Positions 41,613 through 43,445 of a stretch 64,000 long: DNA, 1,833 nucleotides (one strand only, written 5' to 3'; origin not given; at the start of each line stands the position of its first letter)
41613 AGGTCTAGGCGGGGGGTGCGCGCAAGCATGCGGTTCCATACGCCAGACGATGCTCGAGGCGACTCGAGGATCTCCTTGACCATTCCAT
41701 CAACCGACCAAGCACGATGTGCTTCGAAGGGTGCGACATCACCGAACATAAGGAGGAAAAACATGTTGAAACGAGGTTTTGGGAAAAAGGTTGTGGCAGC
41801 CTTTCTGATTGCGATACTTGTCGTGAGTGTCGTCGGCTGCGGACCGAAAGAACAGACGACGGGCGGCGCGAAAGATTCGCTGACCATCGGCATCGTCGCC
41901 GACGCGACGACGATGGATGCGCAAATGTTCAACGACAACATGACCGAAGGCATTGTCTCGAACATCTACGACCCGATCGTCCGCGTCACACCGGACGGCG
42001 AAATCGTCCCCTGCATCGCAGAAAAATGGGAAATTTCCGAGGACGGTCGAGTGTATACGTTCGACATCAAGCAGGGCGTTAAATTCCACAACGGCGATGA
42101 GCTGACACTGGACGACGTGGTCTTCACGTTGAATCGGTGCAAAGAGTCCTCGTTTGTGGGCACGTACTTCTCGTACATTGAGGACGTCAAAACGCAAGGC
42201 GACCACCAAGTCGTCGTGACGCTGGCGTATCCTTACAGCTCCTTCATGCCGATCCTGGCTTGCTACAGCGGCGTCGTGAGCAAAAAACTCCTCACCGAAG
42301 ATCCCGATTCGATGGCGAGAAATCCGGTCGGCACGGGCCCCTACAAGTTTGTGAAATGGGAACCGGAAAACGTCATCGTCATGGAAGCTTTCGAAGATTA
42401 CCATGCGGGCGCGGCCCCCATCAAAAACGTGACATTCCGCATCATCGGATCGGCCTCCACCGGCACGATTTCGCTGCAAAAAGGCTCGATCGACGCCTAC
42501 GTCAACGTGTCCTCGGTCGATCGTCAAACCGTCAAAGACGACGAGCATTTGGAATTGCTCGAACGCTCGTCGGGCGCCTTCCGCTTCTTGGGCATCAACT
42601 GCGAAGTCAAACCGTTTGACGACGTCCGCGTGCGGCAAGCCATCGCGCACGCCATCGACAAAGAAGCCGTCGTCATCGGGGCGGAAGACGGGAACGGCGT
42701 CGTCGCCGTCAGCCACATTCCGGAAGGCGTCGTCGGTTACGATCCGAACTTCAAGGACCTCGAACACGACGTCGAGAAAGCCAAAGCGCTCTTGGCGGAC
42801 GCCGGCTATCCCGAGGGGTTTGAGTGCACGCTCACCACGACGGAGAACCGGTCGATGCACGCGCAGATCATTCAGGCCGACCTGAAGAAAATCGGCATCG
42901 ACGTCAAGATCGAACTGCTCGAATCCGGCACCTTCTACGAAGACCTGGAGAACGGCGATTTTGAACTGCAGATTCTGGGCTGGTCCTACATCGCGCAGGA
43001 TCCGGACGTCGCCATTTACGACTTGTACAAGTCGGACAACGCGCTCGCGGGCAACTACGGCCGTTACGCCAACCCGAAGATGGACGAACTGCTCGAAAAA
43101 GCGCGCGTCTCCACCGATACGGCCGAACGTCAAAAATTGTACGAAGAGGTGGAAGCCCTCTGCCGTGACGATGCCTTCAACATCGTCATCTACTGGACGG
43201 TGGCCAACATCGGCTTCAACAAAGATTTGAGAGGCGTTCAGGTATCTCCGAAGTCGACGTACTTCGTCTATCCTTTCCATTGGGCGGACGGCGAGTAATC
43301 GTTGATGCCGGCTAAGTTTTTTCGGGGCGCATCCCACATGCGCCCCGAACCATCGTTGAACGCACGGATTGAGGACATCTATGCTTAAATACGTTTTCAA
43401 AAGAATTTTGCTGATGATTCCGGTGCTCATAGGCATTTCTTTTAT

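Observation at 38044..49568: Second GrdE/GrdB-type selenoprotein reductase wired to an Opp-type importer and two amidohydrolases: candidate new Stickland-like acceptor pathway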

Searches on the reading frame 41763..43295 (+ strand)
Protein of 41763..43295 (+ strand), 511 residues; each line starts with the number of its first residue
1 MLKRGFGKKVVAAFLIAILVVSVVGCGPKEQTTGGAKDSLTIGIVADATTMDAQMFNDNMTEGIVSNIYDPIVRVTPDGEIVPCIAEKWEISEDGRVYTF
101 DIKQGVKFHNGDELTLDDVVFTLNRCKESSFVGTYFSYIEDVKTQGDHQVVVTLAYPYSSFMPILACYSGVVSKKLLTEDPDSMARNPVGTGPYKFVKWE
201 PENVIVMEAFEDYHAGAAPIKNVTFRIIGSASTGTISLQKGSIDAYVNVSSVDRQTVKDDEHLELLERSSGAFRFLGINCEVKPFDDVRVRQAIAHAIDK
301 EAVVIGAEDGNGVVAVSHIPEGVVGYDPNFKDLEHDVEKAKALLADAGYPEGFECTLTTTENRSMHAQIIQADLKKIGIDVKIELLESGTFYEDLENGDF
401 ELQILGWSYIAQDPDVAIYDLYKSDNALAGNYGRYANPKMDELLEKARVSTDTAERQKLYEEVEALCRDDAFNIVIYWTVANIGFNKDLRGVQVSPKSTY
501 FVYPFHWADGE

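Call 9: search_protein_families(library=ncbifam, proteins=[window:41763-43295:+])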
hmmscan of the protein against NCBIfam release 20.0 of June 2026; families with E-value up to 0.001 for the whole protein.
window:41763-43295:+ (511 aa): 11 families
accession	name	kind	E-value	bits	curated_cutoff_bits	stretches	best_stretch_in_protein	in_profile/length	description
NF043070.1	DppA_dipep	equivalog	8.9e-64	215.9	1005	1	52-501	43-528/535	dipeptide ABC transporter periplasmic-binding protein DppA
NF045467.1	Opp4A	equivalog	3e-60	204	650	2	167-498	188-547/556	oligopeptide ABC transporter substrate-binding protein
NF011942.0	PRK15413.1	equivalog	4.1e-58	197.3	594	1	35-499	26-503/512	glutathione ABC transporter substrate-binding protein GsiB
TIGR02294.1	nickel_nikA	equivalog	1.3e-54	185.5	393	1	37-499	5-493/501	nickel ABC transporter substrate-binding protein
NF045468.1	Opp5A_nikA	equivalog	3.8e-47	160.9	600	1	25-502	3-482/488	nickel ABC transporter substrate-binding protein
NF047575.1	opine_bind_CntA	exception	6.3e-45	153.7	800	1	13-506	9-530/535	staphylopine-dependent metal ABC transporter substrate-binding lipoprotein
NF011689.0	PRK15109.1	equivalog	4.5e-43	147.7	560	1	30-496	25-527/547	ABC transporter substrate-binding protein SapA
NF011684.0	PRK15104.1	equivalog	4e-37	128.1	947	2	142-480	162-512/543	oligopeptide ABC transporter substrate-binding protein OppA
NF007287.0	PRK09755.1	equivalog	1.3e-30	106.7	1098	2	142-479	157-503/535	ABC transporter substrate-binding protein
TIGR04028.1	SBP_KPN_01854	hypoth_equivalog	3.3e-25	88.6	468.5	1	62-493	24-494/509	TIGR04028 family ABC transporter substrate-binding protein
NF010149.0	PRK13626.1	equivalog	6.3e-17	61.4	476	1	64-231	146-307/552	HTH-type transcriptional regulator SgrR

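Call 10: search_protein_families(library=pfam, proteins=[window:41763-43295:+])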
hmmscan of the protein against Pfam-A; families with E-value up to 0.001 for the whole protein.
window:41763-43295:+ (511 aa): 1 family
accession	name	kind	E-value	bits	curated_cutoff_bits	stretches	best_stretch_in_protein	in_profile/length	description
PF00496.27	SBP_bac_5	-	1.8e-94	317.4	32.4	1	80-426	1-365/368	Bacterial extracellular solute-binding proteins, family 5 Middle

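Call 36: search_solved_structures(query=window:41763-43295:+, max_evalue=1e-30)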
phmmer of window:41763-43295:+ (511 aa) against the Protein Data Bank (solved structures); distinct sequences matched with E-value up to 1e-30: 32.
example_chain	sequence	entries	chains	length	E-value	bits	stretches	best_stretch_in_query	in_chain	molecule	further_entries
5u4o_A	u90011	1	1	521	3e-71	243.6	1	10-497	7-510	ABC transporter substrate-binding protein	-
3tpa_A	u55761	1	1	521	2.4e-65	224.2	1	48-496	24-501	Heme-binding protein A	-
1dpp_A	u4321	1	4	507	9.8e-60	205.7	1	67-498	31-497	DIPEPTIDE BINDING PROTEIN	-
8z1y_F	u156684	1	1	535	1e-59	205.6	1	67-498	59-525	Dipeptide-binding protein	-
8z1z_F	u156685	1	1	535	1e-59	205.6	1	67-498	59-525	Dipeptide-binding protein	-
3m8u_A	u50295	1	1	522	1.2e-59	205.4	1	67-503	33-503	Heme-binding protein A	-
1dpe_A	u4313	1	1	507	8e-59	202.7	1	69-498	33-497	DIPEPTIDE-BINDING PROTEIN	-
6hlx_A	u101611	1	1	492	1.9e-56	194.8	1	41-492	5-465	AgaA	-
6ofq_A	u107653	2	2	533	2.7e-56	194.4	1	40-482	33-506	Heme-binding protein A / AI-2 binding protein A | Heme-binding protein A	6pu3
5f1q_A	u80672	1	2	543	4.2e-54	187.1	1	54-498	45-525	Periplasmic dipeptide transport protein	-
1xoc_A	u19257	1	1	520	6.2e-54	186.5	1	39-501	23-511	Oligopeptide-binding protein appA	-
4oet_A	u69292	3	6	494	2e-49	171.7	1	37-495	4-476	Putative peptide ABC-transport system periplasmic peptide-binding protein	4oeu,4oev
1uqw_A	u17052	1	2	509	3.8e-49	170.8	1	36-497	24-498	PUTATIVE BINDING PROTEIN YLIB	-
8upi_A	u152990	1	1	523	4.3e-48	167.3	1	39-463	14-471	Peptide ABC transporter substrate-binding protein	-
8efz_A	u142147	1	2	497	9.1e-48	166.2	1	57-493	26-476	Extracellular solute-binding protein family 5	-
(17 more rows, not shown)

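Call 61: search_solved_structures(query=window:41763-43295:+, max_evalue=1e-58, show_alignments=3)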
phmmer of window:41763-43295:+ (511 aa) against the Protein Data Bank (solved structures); distinct sequences matched with E-value up to 1e-58: 7.
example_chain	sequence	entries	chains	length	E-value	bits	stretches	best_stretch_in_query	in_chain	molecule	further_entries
5u4o_A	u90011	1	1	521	3e-71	243.6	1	10-497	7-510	ABC transporter substrate-binding protein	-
3tpa_A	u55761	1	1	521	2.4e-65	224.2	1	48-496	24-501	Heme-binding protein A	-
1dpp_A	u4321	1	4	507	9.8e-60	205.7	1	67-498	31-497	DIPEPTIDE BINDING PROTEIN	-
8z1y_F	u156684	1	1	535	1e-59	205.6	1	67-498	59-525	Dipeptide-binding protein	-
8z1z_F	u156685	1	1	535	1e-59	205.6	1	67-498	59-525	Dipeptide-binding protein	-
3m8u_A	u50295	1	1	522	1.2e-59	205.4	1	67-503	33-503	Heme-binding protein A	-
1dpe_A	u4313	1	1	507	8e-59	202.7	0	69-498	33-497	DIPEPTIDE-BINDING PROTEIN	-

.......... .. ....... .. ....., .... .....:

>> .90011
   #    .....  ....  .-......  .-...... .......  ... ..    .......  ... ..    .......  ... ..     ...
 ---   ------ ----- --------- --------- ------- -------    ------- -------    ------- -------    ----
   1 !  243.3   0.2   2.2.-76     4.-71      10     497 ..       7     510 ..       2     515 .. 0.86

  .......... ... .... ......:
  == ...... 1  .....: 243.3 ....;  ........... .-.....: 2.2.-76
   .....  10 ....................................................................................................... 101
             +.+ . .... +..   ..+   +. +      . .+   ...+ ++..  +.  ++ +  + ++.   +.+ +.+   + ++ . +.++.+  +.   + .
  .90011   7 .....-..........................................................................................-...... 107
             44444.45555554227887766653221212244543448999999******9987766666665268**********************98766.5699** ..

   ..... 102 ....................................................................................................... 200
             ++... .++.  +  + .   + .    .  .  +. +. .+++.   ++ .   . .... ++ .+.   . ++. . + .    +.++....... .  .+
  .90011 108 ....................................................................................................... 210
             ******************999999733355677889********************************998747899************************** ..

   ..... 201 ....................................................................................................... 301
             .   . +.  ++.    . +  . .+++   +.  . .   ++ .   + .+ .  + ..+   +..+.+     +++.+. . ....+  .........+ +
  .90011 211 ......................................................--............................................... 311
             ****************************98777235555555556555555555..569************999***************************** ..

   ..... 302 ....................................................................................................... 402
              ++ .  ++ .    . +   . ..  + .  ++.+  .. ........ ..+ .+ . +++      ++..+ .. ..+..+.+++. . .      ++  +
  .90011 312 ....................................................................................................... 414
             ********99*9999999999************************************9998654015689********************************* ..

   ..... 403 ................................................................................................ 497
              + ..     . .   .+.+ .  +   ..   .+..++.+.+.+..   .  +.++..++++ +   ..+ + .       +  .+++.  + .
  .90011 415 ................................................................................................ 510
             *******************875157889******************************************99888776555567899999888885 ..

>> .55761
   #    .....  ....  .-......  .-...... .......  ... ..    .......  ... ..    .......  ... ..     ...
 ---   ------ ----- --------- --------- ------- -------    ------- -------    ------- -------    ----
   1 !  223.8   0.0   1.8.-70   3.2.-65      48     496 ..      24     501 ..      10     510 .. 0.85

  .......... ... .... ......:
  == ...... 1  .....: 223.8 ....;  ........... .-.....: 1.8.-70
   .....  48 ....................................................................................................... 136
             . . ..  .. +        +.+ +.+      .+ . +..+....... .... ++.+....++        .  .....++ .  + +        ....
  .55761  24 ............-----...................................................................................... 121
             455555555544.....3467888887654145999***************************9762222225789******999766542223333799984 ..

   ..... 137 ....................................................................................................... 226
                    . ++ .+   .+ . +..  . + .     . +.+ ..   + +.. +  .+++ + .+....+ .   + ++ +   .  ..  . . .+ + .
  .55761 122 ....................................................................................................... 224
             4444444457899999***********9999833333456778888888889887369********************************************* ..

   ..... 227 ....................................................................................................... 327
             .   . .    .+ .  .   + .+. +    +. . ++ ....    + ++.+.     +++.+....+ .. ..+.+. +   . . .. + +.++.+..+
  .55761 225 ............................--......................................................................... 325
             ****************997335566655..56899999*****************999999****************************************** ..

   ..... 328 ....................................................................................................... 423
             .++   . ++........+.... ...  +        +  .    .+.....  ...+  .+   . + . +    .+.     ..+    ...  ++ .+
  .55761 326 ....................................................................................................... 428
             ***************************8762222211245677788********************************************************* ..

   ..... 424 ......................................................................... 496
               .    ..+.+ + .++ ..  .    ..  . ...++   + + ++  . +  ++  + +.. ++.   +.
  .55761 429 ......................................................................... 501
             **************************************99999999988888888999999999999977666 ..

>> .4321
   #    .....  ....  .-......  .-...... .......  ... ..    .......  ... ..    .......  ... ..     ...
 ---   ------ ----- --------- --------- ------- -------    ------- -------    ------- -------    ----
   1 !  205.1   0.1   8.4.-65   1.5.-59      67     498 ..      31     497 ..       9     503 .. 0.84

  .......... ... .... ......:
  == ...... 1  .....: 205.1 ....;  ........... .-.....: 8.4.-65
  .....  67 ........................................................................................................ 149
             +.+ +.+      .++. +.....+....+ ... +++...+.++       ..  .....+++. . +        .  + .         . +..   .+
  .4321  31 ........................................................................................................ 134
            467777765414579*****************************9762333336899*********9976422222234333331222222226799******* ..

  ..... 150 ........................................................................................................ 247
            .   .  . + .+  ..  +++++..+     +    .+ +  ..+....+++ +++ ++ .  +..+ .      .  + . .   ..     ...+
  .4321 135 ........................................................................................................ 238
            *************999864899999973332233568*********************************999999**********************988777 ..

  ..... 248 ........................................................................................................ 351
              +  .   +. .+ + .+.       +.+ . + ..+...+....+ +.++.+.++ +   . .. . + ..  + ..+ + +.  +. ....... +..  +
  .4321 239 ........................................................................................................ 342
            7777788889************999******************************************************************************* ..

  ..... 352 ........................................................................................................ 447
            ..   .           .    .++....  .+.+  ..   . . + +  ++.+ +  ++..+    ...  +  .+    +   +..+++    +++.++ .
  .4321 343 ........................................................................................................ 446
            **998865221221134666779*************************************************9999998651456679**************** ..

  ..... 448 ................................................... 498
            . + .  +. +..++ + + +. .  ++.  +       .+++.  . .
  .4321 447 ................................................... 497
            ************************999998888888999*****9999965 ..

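Call 63: find_homologous_proteins(query=window:41763-43295:+, max_evalue=1e-30)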
Query window:41763-43295:+ (511 aa): 3941 proteins with E <= 1e-30 among 8000 candidates; the best 120 are listed.
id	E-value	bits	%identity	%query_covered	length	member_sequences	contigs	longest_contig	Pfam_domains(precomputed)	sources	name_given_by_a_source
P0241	0.0e+0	1161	100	100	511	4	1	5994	PF00496.28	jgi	jgi:peptide/nickel transport system substrate-binding protein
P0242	1.1e-192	659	61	92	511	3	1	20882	PF00496.28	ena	-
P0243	7.0e-188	643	57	98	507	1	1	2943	PF00496.28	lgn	-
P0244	1.7e-187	642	58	95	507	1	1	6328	PF00496.28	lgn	-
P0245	7.5e-144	498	44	92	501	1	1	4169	PF00496.28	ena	-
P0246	1.9e-141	490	43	98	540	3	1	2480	PF00496.28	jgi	-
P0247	2.6e-138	480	44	98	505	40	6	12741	PF00496.28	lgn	-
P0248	2.0e-136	474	43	96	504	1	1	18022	PF00496.28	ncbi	-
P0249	3.5e-136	473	43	98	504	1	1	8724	PF00496.28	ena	-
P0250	4.7e-134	466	45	94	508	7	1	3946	PF00496.28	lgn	-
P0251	3.7e-129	450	43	98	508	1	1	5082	PF00496.28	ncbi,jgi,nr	ncbi:MAG: ABC transporter substrate-binding protein [Deltaproteobacteria bacterium]|jgi:peptide/nick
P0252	2.8e-125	437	44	92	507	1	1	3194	PF00496.28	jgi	jgi:peptide/nickel transport system substrate-binding protein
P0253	8.0e-123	429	42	95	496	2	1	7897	PF00496.28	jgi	jgi:peptide/nickel transport system substrate-binding protein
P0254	1.1e-121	425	41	95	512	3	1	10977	PF00496.28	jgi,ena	-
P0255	5.9e-114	399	41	97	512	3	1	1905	PF00496.28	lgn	-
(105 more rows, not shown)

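Call 64: find_encoding_contigs(protein=P0242, flank=10000, max_places=1)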
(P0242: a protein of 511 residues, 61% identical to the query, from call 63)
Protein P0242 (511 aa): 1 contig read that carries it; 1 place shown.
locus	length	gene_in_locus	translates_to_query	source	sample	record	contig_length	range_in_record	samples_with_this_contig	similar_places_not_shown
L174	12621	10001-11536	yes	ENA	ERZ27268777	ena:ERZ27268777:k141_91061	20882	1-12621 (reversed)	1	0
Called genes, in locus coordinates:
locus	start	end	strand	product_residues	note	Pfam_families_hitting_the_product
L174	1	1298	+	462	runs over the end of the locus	PF03747:ADP_ribosyl_GH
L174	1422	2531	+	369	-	PF02608:Bmp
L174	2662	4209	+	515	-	PF00005:ABC_tran, PF13304:AAA_21 (faint), PF00005:ABC_tran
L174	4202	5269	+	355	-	PF02653:BPD_transp_2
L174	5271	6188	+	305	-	PF02653:BPD_transp_2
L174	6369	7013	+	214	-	PF00440:TetR_N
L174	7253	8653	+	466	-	PF09338:Gly_reductase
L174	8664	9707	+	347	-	PF07355:GRDB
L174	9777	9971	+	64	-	-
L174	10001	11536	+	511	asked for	PF00496:SBP_bac_5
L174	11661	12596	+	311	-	PF19300:BPD_transp_1_N, PF00528:BPD_transp_1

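Call 65: find_encoding_contigs(protein=P0244, flank=10000, max_places=1)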
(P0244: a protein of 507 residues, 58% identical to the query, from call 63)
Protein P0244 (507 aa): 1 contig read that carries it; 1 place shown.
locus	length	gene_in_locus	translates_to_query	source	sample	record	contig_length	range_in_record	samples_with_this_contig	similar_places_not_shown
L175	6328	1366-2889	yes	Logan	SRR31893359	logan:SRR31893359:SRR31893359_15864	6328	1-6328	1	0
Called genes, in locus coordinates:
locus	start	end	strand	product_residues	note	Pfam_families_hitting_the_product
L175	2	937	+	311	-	?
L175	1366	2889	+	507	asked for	PF00496:SBP_bac_5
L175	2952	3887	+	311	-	PF19300:BPD_transp_1_N, PF00528:BPD_transp_1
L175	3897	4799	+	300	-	PF12911:OppC_N, PF00528:BPD_transp_1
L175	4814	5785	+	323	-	PF00005:ABC_tran, PF13304:AAA_21 (weak), PF08352:oligo_HPY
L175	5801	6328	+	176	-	?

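Call 66: find_encoding_contigs(protein=P0248, flank=10000, max_places=1)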
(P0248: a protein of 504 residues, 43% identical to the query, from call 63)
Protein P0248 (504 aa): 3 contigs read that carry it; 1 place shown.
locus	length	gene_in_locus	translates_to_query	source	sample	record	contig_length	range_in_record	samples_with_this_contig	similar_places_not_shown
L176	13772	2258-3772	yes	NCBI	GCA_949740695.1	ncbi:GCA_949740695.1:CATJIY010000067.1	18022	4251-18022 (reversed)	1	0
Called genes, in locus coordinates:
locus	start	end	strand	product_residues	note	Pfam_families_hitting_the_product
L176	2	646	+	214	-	?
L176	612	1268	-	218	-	PF00293:NUDIX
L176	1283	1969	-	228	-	PF00440:TetR_N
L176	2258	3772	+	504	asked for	PF00496:SBP_bac_5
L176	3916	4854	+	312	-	PF19300:BPD_transp_1_N, PF00528:BPD_transp_1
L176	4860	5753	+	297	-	PF12911:OppC_N, PF00528:BPD_transp_1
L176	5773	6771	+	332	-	PF00005:ABC_tran, PF13304:AAA_21 (faint), PF08352:oligo_HPY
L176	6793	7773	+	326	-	PF00005:ABC_tran, PF08352:oligo_HPY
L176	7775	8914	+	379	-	PF01979:Amidohydro_1, PF07969:Amidohydro_3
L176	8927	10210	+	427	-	PF01546:Peptidase_M20, PF07687:M20_dimer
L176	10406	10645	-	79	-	-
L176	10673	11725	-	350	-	PF07355:GRDB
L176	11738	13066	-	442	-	PF09338:Gly_reductase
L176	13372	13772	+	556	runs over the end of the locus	PF01268:FTHFS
